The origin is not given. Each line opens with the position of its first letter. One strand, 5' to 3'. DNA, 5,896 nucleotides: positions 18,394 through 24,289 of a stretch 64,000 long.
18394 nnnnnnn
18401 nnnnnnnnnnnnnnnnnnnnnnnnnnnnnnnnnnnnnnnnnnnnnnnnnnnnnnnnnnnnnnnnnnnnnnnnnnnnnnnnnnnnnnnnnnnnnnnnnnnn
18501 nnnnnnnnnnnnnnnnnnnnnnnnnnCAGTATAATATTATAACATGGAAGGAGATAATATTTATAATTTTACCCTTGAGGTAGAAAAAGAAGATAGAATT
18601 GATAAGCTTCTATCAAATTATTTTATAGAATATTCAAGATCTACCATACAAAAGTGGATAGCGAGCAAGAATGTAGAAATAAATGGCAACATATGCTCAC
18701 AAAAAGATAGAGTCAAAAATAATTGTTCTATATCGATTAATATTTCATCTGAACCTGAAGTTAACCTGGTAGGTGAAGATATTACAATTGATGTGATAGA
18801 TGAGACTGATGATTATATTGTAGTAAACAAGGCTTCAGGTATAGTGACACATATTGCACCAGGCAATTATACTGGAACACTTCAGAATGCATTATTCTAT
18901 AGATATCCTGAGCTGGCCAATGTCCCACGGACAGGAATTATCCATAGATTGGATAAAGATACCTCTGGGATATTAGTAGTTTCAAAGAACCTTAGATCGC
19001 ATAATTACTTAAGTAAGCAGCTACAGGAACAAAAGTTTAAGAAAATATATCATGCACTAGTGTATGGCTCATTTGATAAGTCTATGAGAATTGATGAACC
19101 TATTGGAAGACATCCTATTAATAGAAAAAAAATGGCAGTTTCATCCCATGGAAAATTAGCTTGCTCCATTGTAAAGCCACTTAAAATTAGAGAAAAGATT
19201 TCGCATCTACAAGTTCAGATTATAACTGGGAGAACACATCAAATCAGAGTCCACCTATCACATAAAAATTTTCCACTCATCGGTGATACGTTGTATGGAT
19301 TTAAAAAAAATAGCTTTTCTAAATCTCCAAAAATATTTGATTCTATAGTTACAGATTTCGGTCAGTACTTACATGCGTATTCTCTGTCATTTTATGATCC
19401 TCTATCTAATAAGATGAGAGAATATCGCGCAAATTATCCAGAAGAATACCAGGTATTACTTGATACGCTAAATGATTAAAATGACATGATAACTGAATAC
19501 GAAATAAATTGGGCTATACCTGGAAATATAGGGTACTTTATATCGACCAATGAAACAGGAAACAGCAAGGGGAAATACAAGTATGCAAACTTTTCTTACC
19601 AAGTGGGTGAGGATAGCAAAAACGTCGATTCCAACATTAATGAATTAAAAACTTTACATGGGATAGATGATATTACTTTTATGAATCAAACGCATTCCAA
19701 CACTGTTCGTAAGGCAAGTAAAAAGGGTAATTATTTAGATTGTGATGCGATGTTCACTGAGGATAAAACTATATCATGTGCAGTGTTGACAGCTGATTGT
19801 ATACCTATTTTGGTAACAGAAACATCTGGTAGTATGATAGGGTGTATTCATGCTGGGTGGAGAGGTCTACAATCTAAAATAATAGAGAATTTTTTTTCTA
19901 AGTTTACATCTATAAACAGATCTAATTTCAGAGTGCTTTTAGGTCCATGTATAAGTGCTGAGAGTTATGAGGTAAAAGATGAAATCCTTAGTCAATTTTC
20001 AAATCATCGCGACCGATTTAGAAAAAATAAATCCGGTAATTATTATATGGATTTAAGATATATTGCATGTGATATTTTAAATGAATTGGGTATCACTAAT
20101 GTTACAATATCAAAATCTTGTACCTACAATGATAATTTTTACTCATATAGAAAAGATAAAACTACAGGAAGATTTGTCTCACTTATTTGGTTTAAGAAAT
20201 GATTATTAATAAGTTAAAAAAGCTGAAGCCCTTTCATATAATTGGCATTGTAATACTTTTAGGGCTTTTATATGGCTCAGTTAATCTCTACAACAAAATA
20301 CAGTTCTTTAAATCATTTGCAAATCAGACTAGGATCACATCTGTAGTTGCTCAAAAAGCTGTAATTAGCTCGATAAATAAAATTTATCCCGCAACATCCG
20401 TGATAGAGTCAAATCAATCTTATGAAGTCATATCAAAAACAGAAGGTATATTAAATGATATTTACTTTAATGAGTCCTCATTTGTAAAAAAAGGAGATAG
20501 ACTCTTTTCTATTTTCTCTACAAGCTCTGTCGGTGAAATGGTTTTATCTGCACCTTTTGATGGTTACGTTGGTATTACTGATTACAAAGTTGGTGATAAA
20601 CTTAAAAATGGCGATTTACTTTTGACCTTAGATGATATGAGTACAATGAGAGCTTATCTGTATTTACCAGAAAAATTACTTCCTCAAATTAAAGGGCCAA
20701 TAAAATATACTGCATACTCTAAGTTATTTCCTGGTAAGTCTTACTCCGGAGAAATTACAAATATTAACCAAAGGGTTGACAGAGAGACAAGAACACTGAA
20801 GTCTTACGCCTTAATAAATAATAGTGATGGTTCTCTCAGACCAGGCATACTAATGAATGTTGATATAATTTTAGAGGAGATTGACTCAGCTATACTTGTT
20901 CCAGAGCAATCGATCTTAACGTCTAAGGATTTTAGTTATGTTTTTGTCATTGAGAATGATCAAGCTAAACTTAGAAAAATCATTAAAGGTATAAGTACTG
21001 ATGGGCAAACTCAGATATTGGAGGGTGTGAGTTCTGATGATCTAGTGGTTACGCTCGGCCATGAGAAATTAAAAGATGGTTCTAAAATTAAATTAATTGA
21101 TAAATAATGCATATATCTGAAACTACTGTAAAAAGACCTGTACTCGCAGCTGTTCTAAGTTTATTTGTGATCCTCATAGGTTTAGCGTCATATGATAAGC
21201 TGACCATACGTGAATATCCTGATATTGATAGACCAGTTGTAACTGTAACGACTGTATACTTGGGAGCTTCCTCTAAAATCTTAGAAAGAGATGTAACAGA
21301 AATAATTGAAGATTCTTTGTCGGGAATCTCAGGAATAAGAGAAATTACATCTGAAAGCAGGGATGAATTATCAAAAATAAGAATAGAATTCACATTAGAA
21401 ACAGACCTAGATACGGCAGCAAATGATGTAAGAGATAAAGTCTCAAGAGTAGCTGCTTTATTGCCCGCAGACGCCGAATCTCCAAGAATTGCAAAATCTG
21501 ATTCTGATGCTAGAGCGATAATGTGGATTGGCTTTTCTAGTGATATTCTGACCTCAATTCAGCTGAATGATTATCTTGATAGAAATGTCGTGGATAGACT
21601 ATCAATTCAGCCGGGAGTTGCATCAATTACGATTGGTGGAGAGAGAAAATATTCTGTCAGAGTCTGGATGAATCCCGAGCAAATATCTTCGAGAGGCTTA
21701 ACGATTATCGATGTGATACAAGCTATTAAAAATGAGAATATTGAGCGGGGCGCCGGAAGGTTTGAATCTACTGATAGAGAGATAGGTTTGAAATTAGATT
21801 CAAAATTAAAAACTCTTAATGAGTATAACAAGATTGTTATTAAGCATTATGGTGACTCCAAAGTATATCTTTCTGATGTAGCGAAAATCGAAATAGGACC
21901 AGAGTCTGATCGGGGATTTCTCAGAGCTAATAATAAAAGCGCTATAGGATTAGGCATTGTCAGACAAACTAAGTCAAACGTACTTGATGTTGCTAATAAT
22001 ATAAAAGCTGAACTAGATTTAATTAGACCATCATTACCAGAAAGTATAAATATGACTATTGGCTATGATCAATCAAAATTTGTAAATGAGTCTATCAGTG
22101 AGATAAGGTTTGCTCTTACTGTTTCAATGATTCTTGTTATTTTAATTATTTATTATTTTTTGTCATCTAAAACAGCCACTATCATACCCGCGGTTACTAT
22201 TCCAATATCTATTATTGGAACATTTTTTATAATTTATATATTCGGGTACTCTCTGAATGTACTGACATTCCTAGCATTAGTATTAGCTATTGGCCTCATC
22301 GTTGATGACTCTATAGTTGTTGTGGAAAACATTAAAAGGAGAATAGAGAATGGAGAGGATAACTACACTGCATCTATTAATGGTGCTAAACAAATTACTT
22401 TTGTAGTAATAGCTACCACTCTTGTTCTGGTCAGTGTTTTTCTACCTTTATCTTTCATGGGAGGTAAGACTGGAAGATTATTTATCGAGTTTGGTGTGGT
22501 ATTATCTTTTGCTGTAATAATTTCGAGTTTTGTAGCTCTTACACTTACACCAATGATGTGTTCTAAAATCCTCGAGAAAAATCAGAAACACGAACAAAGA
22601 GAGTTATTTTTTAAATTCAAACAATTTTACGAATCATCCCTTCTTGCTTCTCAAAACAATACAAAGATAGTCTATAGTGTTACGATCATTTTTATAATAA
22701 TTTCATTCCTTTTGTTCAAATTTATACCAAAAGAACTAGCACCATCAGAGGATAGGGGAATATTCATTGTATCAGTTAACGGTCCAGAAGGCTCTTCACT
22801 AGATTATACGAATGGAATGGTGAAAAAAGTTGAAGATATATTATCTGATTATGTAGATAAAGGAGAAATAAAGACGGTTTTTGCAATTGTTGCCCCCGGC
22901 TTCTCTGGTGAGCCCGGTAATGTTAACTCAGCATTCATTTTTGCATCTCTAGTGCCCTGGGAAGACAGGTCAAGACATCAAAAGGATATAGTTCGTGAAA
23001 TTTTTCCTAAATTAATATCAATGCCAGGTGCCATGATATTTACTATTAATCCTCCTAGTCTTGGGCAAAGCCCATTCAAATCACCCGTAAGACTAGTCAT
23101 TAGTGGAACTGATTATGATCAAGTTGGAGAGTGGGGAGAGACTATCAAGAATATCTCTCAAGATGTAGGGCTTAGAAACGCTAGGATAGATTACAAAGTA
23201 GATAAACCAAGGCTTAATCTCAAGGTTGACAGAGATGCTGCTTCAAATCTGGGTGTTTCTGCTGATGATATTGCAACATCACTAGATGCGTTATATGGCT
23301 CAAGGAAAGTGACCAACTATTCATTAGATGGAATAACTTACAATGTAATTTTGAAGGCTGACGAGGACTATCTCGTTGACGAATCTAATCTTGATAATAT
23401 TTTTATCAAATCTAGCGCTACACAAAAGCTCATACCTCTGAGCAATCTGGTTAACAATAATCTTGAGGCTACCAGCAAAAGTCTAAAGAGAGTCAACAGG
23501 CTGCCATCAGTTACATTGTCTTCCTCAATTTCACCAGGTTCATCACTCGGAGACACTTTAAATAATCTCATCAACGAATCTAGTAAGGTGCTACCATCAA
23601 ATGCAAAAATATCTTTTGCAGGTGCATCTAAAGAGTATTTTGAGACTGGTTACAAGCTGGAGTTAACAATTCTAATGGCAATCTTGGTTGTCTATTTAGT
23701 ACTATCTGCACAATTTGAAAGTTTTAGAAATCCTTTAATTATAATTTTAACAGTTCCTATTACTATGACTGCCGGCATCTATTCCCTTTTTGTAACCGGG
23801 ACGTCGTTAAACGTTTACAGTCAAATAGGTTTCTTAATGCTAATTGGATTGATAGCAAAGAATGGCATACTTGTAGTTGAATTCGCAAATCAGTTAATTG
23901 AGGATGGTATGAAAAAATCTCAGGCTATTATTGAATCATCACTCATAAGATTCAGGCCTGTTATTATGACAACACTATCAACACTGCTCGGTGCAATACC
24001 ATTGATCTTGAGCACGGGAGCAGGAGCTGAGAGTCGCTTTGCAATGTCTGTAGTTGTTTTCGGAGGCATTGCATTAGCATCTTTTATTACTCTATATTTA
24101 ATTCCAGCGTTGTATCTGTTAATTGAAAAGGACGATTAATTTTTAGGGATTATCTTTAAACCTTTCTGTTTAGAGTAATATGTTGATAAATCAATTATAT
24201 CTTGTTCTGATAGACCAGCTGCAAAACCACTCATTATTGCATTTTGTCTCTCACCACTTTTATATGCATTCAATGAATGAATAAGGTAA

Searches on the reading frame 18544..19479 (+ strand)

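Call 24: search_protein_families(library=pfam, proteins=[window:18544-19479:+], max_evalue=0.00001)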
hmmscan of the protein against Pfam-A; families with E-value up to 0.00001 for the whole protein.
window:18544-19479:+ (311 aa): 2 families
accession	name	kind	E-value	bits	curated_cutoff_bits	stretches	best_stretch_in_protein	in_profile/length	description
PF00849.27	PseudoU_synth_2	-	1.5e-32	113.4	26.8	1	90-240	1-152/152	RNA pseudouridylate synthase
PF01479.30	S4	-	1.1e-07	31.8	22.8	1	18-59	2-44/48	S4 domain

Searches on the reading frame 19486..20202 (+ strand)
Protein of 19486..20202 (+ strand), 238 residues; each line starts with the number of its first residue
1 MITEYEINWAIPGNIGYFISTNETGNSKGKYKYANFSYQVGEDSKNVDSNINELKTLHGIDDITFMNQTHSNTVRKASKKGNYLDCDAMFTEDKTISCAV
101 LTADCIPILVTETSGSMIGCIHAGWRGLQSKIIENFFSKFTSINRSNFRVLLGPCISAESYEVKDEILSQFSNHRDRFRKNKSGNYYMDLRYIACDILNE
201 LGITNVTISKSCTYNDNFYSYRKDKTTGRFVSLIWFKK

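Call 24: search_protein_families(library=pfam, proteins=[window:19486-20202:+], max_evalue=0.00001)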
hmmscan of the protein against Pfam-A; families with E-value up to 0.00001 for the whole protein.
window:19486-20202:+ (238 aa): 1 family
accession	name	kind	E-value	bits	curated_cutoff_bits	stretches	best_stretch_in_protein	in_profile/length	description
PF02578.20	Cu-oxidase_4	-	5.3e-59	200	22.9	1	21-235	2-238/238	Multi-copper polyphenol oxidoreductase laccase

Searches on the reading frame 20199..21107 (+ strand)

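Call 24: search_protein_families(library=pfam, proteins=[window:20199-21107:+], max_evalue=0.00001)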
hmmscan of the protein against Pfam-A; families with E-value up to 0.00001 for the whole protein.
window:20199-21107:+ (302 aa): 2 families
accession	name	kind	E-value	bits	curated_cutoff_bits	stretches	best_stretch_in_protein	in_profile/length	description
PF16576.10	HlyD_D23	-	7e-18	65.1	30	1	114-217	109-212/214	Barrel-sandwich domain of CusB or HlyD membrane-fusion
PF13437.12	HlyD_3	-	7.2e-14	52.9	22.2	1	116-216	2-106/106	HlyD family secretion protein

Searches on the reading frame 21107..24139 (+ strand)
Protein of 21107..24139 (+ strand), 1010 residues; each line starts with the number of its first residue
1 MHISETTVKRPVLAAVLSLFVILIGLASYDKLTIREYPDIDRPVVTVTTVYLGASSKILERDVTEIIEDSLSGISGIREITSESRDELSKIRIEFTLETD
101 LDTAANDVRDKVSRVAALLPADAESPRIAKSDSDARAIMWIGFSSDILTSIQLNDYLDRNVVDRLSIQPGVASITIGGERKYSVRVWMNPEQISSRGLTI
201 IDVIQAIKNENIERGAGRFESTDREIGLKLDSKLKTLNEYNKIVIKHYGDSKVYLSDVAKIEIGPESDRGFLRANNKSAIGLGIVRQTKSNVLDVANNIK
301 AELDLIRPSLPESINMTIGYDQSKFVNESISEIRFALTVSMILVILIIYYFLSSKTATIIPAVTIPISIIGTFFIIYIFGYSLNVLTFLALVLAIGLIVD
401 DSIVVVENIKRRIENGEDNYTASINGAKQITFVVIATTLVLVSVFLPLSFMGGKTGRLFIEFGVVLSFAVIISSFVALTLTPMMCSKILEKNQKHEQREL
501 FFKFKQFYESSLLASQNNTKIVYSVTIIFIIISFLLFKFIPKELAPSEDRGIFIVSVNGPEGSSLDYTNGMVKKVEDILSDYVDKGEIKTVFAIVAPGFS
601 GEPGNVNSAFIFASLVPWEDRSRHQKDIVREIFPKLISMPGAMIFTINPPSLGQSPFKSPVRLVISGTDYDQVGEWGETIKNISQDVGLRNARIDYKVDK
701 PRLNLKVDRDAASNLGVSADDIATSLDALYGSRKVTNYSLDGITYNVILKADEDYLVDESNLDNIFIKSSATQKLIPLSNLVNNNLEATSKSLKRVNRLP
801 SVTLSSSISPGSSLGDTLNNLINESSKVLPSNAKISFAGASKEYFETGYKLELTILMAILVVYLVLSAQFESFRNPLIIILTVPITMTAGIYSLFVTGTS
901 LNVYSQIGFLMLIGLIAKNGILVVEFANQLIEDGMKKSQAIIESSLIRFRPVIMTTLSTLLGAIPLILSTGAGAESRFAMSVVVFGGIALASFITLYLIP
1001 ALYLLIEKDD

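Call 17: search_protein_families(library=ncbifam, proteins=[window:21107-24139:+], max_evalue=1e-10)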
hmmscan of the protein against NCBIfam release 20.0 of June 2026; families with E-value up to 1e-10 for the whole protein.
window:21107-24139:+ (1010 aa): 13 families
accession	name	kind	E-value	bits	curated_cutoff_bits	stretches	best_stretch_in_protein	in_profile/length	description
NF033617.1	RND_permease_2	subfamily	0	1042.3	1250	1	5-1007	2-1008/1009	multidrug efflux RND transporter permease subunit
NF000282.2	RND_permease_1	subfamily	9.8e-235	781.9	1250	1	8-1007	5-1028/1029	multidrug efflux RND transporter permease subunit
NF007133.0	PRK09579.1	equivalog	1.6e-228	760.9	1763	1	1-1009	1-1005/1017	multidrug efflux RND transporter permease subunit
TIGR00915.1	2A0602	subfamily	2.9e-223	743.9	940.35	1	7-1008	5-1030/1050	efflux RND transporter permease subunit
NF007798.0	PRK10503.1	equivalog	4.4e-184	613.9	1584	1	7-1008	16-1024/1040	MdtB/MuxB family multidrug efflux RND transporter permease subunit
NF007905.0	PRK10614.1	equivalog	1.1e-183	612.6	1774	1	7-1008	7-1010/1025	multidrug efflux RND transporter permease subunit MdtC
NF007131.0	PRK09577.1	equivalog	8e-170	566.8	1768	1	8-1006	6-1022/1045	multidrug efflux RND transporter permease subunit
NF007842.1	PRK10555.1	equivalog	2e-163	545.8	1854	1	7-1007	5-1027/1036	multidrug efflux RND transporter permease AcrD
NF011706.2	PRK15127.1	equivalog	4.3e-158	528.1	2150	1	8-1007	6-1030/1049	multidrug efflux RND transporter permease subunit AcrB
NF000037.1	RND_perm_OqxB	exception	4.7e-152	508.1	2200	1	1-1008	1-1036/1050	multidrug efflux RND transporter permease subunit OqxB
TIGR00914.1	2A0601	subfamily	1.5e-120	403.7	701.45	1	6-1008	8-1037/1051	CusA/CzcA family heavy metal efflux RND transporter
TIGR00921.1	2A067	subfamily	8.3e-15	53.9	351.9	1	286-505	145-360/733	hydrophobe/amphiphile efflux-3 (HAE3) family transporter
TIGR00916.1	2A0604s01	subfamily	9.6e-14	51.5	148.6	0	325-477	77-230/231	SecD/SecF family protein translocase subunit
